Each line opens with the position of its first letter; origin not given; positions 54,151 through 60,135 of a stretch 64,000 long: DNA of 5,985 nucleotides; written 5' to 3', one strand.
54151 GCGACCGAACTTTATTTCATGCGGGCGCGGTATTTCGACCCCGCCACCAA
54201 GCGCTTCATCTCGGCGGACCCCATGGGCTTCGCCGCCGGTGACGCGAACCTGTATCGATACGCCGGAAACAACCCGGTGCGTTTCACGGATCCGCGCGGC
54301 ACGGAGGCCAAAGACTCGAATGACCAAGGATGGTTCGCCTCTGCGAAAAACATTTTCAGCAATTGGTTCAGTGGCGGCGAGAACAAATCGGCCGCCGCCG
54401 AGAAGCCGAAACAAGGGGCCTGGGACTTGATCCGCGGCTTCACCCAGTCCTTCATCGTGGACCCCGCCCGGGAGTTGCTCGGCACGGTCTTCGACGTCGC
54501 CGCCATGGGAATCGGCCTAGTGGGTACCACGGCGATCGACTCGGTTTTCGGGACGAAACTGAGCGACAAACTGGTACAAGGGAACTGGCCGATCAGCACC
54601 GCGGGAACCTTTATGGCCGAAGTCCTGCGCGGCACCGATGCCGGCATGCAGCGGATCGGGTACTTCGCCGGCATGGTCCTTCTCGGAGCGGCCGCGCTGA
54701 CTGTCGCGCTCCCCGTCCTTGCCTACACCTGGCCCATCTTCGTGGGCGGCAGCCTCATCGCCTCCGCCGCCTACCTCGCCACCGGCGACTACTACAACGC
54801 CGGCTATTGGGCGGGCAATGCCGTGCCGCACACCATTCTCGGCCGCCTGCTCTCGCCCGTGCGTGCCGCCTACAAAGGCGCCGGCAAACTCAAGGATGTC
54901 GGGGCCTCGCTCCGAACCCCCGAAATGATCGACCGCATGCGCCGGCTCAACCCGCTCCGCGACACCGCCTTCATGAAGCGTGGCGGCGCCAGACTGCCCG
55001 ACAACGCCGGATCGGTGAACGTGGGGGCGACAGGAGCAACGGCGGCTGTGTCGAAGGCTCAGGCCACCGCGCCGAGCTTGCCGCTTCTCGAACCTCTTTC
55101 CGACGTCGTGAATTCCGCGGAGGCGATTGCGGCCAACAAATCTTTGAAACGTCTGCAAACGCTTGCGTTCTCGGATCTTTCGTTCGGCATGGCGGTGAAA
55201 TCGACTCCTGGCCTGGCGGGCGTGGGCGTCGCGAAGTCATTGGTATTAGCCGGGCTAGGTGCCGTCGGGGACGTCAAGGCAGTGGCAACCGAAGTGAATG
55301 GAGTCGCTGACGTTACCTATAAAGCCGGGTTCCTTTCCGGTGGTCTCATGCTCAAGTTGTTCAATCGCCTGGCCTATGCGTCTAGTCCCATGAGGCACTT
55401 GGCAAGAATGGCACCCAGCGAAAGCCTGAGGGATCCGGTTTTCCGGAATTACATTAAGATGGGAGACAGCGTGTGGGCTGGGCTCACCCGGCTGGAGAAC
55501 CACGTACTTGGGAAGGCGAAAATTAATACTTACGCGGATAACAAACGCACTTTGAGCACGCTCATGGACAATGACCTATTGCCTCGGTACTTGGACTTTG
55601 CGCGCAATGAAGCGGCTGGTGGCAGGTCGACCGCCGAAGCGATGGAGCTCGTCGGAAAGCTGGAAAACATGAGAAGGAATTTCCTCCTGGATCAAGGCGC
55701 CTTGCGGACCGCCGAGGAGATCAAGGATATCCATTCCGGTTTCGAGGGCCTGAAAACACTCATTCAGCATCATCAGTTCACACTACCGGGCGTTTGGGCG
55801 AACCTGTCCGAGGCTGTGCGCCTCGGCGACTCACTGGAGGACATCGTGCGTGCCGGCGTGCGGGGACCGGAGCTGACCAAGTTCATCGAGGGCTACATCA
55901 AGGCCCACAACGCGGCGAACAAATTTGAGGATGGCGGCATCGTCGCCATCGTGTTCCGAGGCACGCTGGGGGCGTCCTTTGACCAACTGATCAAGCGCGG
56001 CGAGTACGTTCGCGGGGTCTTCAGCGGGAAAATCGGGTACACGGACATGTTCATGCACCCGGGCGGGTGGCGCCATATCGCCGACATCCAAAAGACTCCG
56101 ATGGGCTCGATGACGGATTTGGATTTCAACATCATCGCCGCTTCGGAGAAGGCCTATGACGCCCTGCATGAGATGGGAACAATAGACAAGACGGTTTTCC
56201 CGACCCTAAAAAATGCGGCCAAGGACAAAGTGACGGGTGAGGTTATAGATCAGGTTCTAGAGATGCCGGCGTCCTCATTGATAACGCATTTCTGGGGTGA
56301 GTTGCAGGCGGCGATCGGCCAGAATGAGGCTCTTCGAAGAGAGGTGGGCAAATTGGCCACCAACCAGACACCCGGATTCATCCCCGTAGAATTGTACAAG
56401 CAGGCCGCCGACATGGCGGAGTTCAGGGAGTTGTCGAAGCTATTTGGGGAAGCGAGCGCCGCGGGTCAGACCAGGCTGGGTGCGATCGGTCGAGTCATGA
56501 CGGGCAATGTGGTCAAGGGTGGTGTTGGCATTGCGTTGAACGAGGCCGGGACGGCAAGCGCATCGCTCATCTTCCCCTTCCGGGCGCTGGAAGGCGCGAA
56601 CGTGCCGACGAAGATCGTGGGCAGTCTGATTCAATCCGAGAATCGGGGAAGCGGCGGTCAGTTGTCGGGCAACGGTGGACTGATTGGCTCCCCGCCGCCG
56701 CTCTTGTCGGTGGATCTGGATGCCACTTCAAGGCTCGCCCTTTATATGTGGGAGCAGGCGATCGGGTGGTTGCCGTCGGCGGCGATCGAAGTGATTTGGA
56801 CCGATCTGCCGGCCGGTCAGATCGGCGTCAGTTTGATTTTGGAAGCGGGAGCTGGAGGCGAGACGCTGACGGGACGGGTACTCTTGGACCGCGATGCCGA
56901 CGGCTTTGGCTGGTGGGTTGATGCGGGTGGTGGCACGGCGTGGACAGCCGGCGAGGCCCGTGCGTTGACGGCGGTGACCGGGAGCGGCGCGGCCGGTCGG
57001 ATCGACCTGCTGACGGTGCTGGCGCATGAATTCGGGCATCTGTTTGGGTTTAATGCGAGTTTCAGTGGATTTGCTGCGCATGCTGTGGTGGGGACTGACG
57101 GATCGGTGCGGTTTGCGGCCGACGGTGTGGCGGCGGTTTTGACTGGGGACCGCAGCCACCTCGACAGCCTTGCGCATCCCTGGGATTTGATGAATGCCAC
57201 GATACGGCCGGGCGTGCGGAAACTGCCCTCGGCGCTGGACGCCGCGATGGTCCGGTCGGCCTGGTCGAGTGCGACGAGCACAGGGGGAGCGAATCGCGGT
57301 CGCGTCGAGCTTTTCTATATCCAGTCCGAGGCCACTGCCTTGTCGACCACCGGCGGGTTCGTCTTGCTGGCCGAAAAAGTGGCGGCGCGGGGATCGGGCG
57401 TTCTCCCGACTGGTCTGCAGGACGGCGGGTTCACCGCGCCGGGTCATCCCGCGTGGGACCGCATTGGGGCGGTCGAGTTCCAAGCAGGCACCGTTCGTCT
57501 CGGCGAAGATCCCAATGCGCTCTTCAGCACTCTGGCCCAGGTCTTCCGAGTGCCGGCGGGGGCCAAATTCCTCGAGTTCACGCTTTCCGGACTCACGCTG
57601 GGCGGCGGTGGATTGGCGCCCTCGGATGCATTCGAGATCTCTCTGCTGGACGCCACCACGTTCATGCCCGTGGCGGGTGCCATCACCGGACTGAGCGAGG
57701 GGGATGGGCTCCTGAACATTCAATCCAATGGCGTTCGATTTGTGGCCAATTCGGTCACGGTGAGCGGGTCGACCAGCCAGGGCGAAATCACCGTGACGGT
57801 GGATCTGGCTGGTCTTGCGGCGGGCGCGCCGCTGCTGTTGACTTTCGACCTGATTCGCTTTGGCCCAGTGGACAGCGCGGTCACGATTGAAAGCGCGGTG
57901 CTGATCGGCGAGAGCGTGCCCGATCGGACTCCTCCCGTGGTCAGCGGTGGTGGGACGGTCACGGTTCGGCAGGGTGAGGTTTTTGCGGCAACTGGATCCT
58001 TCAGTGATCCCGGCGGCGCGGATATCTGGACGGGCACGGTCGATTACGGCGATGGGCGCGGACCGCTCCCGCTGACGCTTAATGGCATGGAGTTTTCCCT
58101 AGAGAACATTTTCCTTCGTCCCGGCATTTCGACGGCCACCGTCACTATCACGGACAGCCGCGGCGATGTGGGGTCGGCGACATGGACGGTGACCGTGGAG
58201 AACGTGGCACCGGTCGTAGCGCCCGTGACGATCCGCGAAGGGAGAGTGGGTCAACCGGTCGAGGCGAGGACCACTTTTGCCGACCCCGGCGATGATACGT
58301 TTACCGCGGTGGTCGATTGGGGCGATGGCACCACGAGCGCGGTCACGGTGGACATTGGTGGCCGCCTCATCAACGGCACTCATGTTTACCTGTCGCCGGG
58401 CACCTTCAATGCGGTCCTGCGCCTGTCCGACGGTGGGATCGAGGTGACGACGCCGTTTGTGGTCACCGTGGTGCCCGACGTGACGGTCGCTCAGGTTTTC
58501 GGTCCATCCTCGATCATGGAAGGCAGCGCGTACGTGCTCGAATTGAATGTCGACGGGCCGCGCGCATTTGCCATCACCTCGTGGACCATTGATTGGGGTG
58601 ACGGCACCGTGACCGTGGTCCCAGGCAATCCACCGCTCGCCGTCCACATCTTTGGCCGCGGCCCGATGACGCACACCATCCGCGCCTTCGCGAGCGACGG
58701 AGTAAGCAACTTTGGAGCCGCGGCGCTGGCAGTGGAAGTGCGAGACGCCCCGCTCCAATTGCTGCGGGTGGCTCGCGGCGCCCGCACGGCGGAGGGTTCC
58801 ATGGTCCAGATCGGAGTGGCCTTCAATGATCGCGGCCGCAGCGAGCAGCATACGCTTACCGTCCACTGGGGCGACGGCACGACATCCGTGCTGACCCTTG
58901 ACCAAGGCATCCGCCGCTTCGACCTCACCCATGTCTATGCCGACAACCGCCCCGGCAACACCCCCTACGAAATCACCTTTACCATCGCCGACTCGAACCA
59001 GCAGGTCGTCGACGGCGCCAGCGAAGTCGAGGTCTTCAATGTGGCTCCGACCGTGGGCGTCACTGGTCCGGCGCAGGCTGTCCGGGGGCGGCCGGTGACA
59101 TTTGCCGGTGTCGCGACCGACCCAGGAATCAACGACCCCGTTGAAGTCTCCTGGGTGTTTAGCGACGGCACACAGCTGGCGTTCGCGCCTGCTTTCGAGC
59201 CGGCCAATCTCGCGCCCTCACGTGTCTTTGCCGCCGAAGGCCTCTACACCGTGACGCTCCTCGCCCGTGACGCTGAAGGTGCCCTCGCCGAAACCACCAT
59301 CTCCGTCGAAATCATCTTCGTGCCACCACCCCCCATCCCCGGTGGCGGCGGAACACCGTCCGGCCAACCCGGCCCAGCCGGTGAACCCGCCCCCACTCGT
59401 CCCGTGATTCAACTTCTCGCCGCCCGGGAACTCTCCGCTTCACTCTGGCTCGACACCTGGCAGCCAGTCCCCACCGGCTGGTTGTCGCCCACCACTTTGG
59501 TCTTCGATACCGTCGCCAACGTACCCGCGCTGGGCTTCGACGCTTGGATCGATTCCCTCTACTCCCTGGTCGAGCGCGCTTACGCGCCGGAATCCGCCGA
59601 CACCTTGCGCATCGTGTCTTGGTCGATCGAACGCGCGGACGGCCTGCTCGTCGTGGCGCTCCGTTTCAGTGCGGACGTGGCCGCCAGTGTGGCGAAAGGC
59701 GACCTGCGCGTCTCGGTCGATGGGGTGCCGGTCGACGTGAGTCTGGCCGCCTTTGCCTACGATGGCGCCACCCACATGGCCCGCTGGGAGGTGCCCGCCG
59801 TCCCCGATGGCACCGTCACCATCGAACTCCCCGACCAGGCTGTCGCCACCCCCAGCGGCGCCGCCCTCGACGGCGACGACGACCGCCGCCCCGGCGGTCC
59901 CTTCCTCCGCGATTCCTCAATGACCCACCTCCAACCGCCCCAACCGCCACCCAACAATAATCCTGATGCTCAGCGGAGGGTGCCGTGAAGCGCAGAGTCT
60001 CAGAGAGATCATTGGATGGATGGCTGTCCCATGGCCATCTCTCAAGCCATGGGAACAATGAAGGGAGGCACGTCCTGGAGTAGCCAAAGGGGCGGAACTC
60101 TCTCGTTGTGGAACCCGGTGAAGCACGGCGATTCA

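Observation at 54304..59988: About 1,900-2,200 residues follow the Rhs core boundary, far more than a conventional encapsulated toxin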

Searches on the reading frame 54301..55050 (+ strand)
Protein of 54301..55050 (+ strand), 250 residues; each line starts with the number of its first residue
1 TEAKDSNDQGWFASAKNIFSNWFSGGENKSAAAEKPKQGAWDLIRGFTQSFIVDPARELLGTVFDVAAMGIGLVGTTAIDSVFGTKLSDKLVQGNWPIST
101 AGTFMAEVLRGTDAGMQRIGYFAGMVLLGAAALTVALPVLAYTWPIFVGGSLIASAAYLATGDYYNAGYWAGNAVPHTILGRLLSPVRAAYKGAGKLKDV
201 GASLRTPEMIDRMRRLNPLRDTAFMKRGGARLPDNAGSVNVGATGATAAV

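Call 72: search_solved_structures(query=window:54301-55050:+, max_evalue=10)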
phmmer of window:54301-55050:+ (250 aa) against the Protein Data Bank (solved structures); distinct sequences matched with E-value up to 10: 2.
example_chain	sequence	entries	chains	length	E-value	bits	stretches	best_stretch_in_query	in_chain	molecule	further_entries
8j1c_A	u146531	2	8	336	0.53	12.9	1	42-113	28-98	Ornithine cyclodeaminase family protein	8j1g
3q45_A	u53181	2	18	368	1.2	11.8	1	59-124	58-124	Mandelate racemase/muconate lactonizing enzyme family; possible chloromuconate cycloisomer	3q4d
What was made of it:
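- On SGS1-like topology: phmmer of tail aa 1-250 against the PDB gave no SGS1 hit at E<=10 (call 72).
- Closest known: Mosquito salivary gland surface protein SGS1. Different: There is no sequence similarity between the tails (call 72).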

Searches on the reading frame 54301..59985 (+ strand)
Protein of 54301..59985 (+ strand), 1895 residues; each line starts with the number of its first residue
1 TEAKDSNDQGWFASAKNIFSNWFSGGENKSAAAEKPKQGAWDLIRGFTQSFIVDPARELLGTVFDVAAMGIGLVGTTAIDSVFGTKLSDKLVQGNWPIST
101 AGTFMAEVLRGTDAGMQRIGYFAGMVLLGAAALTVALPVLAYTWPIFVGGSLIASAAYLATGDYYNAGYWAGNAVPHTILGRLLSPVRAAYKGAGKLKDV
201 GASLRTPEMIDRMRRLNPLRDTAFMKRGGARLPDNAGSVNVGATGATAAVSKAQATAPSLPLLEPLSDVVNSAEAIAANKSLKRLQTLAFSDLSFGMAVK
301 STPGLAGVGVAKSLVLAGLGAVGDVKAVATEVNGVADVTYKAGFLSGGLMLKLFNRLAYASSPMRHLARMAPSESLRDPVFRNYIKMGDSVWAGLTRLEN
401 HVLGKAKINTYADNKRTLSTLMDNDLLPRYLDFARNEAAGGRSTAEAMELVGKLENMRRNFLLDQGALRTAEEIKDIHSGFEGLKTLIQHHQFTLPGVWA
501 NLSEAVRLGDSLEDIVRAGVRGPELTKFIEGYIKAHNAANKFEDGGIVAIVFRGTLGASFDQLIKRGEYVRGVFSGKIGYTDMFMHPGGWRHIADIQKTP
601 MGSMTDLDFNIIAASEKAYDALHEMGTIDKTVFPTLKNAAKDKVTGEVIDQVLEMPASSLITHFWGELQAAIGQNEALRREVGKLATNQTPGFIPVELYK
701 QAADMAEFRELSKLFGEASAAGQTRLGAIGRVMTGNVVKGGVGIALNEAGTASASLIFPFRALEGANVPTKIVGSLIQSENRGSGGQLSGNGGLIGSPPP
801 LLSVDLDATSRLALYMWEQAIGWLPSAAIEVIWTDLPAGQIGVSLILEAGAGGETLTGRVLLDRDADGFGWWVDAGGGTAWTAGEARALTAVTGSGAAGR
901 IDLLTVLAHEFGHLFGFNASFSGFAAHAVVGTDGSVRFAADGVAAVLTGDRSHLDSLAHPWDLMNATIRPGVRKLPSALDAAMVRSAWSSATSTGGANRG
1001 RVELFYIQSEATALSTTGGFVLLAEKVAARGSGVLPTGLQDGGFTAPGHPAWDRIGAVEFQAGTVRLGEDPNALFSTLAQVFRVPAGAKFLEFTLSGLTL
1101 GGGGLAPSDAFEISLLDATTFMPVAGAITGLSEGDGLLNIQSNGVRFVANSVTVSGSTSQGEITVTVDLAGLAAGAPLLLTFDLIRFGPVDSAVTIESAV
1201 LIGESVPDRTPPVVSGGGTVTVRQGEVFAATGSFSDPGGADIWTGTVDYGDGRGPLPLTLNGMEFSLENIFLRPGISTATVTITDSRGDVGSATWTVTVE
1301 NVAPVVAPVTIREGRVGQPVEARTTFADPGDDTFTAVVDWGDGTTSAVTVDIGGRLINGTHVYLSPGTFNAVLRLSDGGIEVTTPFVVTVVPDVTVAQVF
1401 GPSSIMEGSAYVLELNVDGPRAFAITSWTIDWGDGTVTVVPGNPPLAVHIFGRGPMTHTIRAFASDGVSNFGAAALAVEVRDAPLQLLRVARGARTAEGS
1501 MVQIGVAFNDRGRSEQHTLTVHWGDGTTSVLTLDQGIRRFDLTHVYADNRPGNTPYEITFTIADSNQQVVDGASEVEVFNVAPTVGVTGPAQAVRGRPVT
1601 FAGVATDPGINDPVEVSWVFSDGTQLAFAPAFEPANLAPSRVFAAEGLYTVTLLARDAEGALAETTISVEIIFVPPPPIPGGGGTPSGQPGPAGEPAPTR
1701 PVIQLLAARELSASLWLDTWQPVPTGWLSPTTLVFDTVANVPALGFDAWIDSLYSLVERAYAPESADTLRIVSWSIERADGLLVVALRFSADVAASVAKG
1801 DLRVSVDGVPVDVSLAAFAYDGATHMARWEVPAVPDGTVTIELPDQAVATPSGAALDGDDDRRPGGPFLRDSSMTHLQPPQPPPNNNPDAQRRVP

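Call 5: search_protein_families(library=pfam, proteins=[window:54301-59985:+], max_evalue=0.01)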
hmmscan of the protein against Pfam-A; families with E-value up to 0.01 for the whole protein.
window:54301-59985:+ (1895 aa): 2 families
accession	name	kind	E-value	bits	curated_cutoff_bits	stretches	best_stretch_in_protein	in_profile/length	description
PF18911.6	PKD_4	-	5.4e-33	113.3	27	3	1580-1666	1-80/85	PKD domain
PF00801.26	PKD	-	1.5e-09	38.1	23.5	1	1590-1666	8-76/80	PKD domain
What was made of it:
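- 57943..59330 (+): Five PKD domains. Pfam PKD_4 E=5.4e-33 (call 5).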

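Call 8: search_solved_structures(query=window:54301-59985:+, max_evalue=0.1)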
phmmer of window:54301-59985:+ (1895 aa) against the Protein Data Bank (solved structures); distinct sequences matched with E-value up to 0.1: 5.
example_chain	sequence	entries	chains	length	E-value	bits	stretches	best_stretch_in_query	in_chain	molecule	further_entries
9lqj_A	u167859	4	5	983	0.0024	18.5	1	1580-1688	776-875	Collagenase ColH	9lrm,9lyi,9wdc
9lrk_A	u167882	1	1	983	0.0024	18.5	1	1580-1688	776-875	Collagenase ColH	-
4jgu_A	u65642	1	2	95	0.0081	16.8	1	1581-1671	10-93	ColH protein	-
4aqo_A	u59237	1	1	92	0.012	16.2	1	1580-1671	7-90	COLLAGENASE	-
4jrw_A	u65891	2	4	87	0.037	14.6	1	1582-1671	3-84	Collagenase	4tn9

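Call 9: search_protein_families(library=ncbifam, proteins=[window:54301-59985:+], max_evalue=0.01)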
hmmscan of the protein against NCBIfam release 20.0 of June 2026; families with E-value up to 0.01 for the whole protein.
window:54301-59985:+ (1895 aa): 2 families
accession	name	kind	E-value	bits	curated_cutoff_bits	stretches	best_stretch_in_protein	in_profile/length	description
NF058578.1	CPR_pilus_PamR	equivalog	8.9e-11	41.2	300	1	1331-1378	178-225/297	pilus system RbmA-like protein PamR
NF038112.1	myxo_dep_M36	subfamily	0.00018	18.7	1500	1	1499-1680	1203-1384/1604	myxosortase-dependent M36 family metallopeptidase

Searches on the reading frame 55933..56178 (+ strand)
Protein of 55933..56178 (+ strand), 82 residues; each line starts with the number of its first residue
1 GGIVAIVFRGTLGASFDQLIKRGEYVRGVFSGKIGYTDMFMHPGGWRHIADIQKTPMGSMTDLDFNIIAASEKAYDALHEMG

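Call 94: find_related_loci(query=A4, collection=metagenome_contigs, flank=6000)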
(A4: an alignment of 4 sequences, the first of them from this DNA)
Query A4 (82 aa) in metagenome_contigs; peptide patterns used: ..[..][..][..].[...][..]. (x = any residue, [..] = any of these).
54 stretches matched a pattern, but none encodes a relative of the query by tblastn (E <= 1e-3).
